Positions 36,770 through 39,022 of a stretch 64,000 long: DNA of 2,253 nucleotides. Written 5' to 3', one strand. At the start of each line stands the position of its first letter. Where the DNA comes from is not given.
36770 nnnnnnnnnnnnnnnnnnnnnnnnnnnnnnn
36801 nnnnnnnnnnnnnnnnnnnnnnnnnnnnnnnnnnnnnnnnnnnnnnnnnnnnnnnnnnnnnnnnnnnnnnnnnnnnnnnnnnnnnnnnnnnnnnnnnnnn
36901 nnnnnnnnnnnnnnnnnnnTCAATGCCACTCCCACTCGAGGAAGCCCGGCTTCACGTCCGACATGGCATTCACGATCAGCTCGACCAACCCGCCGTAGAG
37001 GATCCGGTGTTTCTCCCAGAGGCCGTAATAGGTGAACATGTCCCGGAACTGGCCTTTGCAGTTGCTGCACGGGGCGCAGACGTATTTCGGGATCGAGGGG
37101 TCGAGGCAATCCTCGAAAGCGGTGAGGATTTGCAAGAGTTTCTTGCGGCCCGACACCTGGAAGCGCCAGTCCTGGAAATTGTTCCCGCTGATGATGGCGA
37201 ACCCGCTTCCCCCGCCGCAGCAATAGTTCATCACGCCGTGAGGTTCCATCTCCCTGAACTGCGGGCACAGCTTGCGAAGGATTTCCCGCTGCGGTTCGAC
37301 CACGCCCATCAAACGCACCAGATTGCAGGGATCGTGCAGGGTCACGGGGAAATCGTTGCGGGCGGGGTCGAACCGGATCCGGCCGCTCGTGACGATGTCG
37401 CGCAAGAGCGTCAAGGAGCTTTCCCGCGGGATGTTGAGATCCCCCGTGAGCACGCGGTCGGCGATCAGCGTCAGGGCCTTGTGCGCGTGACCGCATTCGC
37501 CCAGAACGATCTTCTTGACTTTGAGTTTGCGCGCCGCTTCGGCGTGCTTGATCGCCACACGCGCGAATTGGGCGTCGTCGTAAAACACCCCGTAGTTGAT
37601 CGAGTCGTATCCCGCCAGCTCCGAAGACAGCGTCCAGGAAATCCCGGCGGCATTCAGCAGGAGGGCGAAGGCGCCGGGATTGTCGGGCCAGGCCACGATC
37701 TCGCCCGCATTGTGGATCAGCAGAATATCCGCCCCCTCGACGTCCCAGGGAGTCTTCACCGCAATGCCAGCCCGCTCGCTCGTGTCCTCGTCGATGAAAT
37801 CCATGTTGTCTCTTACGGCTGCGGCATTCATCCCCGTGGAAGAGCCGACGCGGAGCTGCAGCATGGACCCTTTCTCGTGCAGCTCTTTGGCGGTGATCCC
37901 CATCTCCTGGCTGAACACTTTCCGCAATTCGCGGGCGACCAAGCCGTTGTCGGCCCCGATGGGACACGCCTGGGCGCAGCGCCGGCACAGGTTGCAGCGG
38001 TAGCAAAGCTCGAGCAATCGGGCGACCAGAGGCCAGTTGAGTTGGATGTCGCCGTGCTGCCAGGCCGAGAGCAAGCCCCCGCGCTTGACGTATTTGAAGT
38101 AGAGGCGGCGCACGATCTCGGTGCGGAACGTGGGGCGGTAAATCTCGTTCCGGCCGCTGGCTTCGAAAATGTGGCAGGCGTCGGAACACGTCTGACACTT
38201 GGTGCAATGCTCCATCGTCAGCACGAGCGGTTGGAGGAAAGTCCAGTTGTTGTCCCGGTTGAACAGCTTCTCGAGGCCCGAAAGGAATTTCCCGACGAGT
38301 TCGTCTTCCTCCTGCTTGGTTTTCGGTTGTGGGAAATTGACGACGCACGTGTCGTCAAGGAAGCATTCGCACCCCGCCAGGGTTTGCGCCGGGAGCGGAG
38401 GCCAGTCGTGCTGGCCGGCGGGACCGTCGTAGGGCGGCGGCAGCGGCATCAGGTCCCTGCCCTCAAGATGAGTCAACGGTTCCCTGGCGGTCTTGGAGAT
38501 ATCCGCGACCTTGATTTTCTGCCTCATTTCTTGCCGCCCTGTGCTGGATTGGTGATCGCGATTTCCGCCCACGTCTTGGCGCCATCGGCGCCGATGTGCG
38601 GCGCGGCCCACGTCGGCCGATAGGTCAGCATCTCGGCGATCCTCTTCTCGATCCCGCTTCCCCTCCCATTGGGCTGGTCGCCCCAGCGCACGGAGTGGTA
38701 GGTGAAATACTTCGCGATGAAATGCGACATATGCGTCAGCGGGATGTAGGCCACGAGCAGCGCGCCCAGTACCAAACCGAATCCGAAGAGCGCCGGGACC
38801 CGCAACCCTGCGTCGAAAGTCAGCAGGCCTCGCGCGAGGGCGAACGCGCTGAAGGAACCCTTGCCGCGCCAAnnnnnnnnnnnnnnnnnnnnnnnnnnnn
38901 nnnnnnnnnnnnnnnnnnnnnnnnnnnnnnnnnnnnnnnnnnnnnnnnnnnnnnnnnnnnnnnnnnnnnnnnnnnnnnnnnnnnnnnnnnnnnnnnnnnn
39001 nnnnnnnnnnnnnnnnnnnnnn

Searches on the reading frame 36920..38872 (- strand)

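Call 67: search_protein_families(library=pfam, proteins=[window:36920-38872:-], max_evalue=0.01)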
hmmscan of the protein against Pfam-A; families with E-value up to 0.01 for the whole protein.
window:36920-38872:- (650 aa): 5 families
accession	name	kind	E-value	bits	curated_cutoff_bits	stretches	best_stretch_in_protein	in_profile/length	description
PF13183.11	Fer4_8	-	2.2e-09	38.1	27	1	220-306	2-67/68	4Fe-4S dicluster domain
PF02754.22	CCG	-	4.5e-06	27.1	20.6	1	510-610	1-85/85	Cysteine-rich domain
PF13534.11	Fer4_17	-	2.9e-05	24.9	22.2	1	223-306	2-59/61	4Fe-4S dicluster domain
PF00037.32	Fer4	-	0.00038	20.6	21.1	0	292-307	7-22/24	4Fe-4S binding domain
PF13237.11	Fer4_10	-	0.00045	20.5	25.5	0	292-312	8-30/53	4Fe-4S dicluster domain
